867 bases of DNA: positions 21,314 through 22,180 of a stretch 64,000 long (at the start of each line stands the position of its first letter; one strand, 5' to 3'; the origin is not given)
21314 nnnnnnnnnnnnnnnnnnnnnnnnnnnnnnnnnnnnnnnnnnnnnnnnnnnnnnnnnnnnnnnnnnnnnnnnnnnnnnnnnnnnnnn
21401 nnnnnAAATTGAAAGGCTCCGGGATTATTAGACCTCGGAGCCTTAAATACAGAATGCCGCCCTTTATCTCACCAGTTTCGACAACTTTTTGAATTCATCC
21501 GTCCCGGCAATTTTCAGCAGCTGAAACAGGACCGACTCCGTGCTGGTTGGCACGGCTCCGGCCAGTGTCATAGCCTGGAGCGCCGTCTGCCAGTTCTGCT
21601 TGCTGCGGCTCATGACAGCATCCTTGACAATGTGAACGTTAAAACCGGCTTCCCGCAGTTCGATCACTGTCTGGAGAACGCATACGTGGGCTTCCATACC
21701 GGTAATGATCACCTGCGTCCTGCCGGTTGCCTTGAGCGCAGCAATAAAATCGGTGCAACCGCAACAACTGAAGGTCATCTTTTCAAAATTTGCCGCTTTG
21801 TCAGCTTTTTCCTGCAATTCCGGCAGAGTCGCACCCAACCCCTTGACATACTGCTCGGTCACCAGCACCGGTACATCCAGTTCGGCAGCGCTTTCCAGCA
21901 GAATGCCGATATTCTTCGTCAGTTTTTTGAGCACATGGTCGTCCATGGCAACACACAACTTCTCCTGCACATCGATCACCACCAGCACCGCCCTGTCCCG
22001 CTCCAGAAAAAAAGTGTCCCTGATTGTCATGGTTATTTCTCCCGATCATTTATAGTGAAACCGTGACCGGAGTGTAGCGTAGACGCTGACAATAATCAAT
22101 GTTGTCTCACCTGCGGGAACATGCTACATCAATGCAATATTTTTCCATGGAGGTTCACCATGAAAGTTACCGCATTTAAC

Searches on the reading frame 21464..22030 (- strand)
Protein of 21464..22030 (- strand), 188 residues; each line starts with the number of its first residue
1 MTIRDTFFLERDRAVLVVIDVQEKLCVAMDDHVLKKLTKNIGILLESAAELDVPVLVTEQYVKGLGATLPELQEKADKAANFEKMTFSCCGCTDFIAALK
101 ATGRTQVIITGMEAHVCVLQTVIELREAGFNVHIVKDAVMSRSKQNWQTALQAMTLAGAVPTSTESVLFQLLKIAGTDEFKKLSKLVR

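Call 60: search_protein_families(library=pfam, proteins=[window:21464-22030:-], max_evalue=0.001)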
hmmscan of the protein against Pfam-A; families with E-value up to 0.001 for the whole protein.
window:21464-22030:- (188 aa): 1 family
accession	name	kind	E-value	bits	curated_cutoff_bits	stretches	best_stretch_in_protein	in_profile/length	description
PF00857.26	Isochorismatase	-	4.4e-35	121.8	27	1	15-166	2-175/175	Isochorismatase domain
